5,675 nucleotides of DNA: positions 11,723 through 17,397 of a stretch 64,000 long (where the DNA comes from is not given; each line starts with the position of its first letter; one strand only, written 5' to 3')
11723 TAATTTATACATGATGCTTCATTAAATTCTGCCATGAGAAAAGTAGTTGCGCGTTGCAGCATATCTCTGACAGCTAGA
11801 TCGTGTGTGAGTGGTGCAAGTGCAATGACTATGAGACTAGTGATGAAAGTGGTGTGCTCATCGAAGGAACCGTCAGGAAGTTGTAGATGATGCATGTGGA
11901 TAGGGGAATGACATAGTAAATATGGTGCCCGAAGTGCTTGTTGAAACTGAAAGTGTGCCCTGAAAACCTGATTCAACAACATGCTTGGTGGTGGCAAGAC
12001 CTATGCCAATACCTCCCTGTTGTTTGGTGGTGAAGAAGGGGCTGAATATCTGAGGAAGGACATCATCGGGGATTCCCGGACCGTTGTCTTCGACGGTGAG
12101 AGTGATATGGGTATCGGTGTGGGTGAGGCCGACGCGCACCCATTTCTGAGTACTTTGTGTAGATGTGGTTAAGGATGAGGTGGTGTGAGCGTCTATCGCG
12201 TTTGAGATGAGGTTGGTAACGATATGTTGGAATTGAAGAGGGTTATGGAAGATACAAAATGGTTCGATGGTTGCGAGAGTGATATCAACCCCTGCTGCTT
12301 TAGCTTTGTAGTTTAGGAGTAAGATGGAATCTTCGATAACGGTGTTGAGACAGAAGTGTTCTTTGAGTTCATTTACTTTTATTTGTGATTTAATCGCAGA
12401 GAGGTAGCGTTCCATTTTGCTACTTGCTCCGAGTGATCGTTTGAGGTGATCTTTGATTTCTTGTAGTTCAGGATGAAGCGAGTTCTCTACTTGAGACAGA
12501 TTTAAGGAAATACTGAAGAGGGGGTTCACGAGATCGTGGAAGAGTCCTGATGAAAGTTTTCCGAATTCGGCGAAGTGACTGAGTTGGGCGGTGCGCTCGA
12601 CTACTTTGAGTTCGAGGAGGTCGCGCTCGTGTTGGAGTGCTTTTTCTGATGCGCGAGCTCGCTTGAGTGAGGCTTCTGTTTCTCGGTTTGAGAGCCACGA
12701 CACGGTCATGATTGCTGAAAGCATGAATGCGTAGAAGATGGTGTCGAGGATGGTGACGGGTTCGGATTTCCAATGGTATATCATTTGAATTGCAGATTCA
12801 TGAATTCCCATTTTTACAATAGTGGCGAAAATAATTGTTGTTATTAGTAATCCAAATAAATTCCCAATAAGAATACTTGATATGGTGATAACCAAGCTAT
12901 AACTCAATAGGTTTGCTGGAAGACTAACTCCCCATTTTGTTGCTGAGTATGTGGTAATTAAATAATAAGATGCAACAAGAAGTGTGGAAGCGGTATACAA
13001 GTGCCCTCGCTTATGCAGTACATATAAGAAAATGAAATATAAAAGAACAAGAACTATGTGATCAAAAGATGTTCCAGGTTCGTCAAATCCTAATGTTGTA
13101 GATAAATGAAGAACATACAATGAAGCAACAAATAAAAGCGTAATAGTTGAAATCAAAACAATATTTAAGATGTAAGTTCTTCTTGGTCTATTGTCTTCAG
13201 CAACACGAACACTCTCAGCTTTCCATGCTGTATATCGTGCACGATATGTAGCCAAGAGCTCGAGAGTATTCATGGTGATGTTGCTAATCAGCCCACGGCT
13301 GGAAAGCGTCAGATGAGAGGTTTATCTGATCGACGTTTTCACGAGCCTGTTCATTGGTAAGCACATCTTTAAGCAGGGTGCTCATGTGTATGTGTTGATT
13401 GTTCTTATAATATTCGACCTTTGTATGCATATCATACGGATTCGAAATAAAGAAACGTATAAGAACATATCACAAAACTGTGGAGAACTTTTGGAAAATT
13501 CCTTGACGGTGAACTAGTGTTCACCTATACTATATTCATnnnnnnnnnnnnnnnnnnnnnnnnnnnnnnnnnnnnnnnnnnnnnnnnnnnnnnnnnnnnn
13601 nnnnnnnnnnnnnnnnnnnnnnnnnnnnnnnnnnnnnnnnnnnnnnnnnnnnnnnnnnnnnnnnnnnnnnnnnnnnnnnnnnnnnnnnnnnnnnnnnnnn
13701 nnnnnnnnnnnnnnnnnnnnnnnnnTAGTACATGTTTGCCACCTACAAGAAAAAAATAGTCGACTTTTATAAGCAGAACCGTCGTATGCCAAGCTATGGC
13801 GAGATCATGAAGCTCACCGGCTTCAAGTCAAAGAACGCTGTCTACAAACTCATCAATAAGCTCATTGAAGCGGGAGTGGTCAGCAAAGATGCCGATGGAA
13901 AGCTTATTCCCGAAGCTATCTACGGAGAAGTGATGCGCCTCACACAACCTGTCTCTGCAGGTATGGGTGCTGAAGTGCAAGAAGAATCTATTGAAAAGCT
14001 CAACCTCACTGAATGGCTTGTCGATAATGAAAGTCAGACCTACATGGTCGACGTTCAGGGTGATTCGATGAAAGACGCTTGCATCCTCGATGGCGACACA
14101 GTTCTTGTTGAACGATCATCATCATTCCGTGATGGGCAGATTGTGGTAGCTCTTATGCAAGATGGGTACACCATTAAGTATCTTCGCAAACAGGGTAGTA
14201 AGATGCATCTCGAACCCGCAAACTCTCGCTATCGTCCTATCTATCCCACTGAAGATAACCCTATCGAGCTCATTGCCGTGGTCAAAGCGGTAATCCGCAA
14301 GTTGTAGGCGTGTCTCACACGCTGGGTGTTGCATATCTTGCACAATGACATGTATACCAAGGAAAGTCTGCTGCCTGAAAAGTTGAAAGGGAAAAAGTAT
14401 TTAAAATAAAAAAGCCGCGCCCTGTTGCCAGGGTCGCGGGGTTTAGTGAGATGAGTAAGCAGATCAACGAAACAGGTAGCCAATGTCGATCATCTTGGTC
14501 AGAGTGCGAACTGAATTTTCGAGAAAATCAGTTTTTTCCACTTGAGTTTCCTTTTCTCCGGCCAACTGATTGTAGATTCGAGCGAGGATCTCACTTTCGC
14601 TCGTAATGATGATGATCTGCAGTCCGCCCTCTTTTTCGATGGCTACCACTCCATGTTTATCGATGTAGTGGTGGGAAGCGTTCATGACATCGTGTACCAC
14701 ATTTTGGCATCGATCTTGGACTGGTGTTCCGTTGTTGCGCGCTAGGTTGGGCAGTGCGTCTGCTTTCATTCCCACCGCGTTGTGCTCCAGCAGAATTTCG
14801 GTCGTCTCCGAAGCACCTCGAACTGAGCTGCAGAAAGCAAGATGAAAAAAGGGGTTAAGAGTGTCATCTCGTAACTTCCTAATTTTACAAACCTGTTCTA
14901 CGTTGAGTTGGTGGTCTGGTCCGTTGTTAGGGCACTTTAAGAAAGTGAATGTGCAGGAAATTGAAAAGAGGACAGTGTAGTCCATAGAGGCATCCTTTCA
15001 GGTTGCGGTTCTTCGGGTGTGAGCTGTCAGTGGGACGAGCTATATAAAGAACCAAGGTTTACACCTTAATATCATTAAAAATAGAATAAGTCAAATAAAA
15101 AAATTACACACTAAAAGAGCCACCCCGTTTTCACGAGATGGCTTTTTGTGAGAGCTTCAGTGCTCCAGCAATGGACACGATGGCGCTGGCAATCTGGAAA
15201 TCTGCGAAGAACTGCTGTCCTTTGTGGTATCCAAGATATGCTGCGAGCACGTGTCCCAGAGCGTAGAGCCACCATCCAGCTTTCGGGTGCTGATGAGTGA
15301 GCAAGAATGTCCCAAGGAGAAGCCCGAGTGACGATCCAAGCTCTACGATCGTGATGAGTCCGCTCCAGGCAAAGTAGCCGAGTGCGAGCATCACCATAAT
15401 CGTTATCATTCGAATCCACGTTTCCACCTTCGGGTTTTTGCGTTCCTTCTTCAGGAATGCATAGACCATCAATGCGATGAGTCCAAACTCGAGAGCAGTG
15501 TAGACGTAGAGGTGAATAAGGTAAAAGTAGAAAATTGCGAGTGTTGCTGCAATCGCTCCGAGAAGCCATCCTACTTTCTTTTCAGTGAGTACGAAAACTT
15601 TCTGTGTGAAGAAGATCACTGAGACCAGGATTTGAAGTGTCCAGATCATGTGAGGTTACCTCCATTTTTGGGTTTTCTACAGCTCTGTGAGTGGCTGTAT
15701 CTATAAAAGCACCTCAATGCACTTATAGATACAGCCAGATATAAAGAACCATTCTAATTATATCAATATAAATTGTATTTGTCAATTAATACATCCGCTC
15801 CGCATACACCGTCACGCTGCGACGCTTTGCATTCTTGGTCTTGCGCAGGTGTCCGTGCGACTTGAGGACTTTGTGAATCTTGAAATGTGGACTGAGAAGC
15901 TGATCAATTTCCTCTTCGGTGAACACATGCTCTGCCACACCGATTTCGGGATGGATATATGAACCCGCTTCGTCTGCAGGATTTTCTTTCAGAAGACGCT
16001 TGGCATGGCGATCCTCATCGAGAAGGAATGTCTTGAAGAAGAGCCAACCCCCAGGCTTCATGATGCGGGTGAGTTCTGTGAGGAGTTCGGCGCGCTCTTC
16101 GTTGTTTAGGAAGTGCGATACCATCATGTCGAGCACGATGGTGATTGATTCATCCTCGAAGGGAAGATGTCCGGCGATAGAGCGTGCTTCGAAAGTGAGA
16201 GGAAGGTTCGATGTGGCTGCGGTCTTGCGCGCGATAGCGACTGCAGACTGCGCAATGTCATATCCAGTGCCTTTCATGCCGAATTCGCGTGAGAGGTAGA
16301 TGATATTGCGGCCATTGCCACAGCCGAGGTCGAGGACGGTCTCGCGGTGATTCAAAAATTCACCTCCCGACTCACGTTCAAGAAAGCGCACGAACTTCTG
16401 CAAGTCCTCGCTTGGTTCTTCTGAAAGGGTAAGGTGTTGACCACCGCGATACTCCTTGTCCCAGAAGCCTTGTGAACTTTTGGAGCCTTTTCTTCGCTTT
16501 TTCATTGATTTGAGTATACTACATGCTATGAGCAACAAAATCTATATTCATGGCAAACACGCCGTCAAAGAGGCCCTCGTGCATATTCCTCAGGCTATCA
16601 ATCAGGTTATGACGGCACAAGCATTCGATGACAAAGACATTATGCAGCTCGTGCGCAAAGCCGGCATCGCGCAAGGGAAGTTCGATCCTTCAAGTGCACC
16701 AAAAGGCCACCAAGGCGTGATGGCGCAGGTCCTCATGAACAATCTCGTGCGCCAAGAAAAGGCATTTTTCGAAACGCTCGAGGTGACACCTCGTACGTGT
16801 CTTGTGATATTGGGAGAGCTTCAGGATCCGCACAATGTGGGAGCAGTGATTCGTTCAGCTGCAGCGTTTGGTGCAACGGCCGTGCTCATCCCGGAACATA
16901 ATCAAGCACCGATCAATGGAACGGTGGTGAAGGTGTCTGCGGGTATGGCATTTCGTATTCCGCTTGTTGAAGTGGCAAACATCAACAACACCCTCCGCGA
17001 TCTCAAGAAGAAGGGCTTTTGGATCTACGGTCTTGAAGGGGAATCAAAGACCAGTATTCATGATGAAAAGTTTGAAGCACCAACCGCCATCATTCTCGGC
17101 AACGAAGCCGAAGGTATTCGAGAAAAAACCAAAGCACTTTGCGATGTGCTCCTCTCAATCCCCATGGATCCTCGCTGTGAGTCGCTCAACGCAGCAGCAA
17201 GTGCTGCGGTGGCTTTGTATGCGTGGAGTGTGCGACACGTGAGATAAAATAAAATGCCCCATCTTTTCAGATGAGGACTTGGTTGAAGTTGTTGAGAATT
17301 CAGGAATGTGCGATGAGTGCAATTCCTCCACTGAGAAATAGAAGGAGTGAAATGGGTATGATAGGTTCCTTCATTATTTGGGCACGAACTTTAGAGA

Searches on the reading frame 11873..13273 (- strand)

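Call 35: search_protein_families(library=pfam, proteins=[window:11873-13273:-], max_evalue=0.00001)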
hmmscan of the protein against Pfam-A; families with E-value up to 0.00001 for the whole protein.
window:11873-13273:- (466 aa): 1 family
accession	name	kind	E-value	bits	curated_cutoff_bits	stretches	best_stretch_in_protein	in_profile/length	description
PF02518.31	HATPase_c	-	3.1e-24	86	26.4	1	345-459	3-110/111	Histidine kinase-, DNA gyrase B-, and HSP90-like ATPase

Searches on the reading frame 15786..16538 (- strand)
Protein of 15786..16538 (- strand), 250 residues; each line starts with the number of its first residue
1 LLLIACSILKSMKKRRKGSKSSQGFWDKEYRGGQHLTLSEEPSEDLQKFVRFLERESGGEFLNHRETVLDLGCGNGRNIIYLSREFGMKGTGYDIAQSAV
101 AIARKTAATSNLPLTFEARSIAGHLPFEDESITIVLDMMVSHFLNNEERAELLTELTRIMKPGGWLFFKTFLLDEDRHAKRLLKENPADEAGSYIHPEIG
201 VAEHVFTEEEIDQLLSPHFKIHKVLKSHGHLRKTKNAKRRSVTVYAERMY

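Call 35: search_protein_families(library=pfam, proteins=[window:15786-16538:-], max_evalue=0.00001)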
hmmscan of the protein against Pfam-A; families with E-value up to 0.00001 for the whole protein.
window:15786-16538:- (250 aa): 8 families
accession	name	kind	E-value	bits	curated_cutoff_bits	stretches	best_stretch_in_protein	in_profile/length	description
PF13649.12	Methyltransf_25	-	6.3e-20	72.1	27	1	68-164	1-97/97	Methyltransferase domain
PF08241.18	Methyltransf_11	-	1.1e-18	68.1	21.2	1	69-168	1-95/95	Methyltransferase domain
PF13847.12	Methyltransf_31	-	6.6e-14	52.2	27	1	65-172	4-113/145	Methyltransferase domain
PF13489.12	Methyltransf_23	-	1.4e-13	51.4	27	1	60-215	18-154/164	Methyltransferase domain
PF08242.18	Methyltransf_12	-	1.3e-10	42.3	30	1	69-166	1-98/98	Methyltransferase domain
PF03848.20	TehB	-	1.7e-08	34.6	20.4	1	67-166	33-130/193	Tellurite resistance protein TehB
PF02353.26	CMAS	-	4.6e-06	26.6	27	1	63-234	61-225/273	Mycolic acid cyclopropane synthetase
PF01209.24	Ubie_methyltran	-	9.3e-06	25.6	20.1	0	65-167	48-150/233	ubiE/COQ5 methyltransferase family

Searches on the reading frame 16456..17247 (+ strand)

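Call 35: search_protein_families(library=pfam, proteins=[window:16456-17247:+], max_evalue=0.00001)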
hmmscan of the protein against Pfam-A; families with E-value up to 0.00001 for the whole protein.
window:16456-17247:+ (263 aa): 1 family
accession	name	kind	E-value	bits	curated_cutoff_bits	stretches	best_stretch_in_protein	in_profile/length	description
PF00588.24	SpoU_methylase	-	1.4e-41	142.4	29.7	1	116-255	3-142/142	SpoU rRNA Methylase family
